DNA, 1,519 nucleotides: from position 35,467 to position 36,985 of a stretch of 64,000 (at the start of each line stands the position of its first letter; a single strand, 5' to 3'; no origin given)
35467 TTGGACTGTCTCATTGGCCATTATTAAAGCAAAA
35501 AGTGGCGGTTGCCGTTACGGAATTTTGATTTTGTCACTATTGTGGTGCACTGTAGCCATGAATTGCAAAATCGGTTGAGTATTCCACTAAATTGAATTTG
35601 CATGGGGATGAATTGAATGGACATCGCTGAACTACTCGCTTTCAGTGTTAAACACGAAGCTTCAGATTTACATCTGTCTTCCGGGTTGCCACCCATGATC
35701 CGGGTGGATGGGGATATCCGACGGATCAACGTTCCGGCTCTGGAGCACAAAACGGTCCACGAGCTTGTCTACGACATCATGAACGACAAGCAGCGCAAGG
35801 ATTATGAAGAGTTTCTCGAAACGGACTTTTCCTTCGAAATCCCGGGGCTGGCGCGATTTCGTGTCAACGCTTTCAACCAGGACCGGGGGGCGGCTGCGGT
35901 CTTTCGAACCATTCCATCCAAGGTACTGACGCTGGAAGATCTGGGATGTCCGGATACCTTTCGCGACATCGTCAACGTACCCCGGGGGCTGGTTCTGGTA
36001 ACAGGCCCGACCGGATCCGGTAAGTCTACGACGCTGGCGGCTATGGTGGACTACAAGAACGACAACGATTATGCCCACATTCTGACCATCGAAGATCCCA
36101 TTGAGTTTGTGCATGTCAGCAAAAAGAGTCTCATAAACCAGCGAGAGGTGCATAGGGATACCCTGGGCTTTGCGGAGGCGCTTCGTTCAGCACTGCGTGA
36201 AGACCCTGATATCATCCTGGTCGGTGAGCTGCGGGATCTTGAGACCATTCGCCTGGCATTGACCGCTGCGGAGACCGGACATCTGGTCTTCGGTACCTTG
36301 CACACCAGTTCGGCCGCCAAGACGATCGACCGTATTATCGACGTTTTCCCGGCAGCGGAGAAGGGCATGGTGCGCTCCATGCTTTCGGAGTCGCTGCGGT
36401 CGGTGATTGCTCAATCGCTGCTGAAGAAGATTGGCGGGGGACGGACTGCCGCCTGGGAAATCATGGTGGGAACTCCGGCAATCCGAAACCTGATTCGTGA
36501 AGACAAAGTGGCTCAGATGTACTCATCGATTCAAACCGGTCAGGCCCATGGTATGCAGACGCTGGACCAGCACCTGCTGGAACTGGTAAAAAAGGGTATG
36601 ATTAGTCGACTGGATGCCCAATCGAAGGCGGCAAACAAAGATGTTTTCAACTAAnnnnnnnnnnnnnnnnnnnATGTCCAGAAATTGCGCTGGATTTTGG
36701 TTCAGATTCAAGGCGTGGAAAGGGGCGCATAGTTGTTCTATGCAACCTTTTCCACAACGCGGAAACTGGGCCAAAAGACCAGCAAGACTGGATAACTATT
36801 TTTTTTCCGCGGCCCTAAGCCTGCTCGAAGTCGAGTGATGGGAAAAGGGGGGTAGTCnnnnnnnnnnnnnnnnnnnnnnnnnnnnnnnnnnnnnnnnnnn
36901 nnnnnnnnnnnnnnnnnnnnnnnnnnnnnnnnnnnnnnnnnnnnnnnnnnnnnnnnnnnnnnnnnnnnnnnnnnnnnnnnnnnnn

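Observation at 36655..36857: Copy B of the structured repeat fills the entire pilT-pilU spacer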

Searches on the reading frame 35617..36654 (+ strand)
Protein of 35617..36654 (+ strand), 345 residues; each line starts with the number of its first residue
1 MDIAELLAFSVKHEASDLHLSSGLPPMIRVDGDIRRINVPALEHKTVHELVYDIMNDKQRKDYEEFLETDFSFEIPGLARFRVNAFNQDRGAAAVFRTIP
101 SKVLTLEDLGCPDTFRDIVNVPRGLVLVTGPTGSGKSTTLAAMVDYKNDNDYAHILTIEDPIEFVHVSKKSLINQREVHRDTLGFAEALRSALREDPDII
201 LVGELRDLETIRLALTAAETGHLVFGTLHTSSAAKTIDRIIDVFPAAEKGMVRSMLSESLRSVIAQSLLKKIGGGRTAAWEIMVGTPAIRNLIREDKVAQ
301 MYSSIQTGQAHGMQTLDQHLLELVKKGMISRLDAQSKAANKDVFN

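Call 15: find_encoding_contigs(protein=window:35617-36654:+, flank=3000, max_places=10)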
Protein window:35617-36654:+ (345 aa): no gene with exactly this product is on record in the collection.

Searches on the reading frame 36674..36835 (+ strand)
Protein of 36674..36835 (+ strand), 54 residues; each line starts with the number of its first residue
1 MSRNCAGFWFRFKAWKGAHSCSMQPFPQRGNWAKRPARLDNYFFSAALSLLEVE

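Call 54: find_homologous_proteins(query=A5, max_evalue=10)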
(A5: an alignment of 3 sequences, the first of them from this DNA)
Query A5 (3 sequences) (54 aa, profile of the alignment): 1 proteins with E <= 10 among 1 candidates.
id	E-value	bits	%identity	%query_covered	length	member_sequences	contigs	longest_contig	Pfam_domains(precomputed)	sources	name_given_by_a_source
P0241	1.4e-13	69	70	69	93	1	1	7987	-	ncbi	-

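Call 55: find_encoding_contigs(protein=P0241, flank=10000, max_places=5)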
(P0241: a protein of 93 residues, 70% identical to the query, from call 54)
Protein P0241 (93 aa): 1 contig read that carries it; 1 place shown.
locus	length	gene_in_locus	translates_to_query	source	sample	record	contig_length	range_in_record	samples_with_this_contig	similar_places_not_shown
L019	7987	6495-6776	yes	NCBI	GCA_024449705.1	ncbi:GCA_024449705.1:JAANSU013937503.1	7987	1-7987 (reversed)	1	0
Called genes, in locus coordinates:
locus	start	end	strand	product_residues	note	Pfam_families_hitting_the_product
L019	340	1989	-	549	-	PF01676:Metalloenzyme, PF06415:iPGM_N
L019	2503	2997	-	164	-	PF00583:Acetyltransf_1, PF13673:Acetyltransf_10, PF13508:Acetyltransf_7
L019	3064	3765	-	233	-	PF00005:ABC_tran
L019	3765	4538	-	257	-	PF00005:ABC_tran, PF13304:AAA_21 (faint), PF12399:BCA_ABC_TP_C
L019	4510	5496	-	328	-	PF02653:BPD_transp_2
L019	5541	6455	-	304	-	PF02653:BPD_transp_2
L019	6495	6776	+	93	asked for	-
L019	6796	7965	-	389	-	PF13458:Peripla_BP_6, PF13433:Peripla_BP_5, PF01094:ANF_receptor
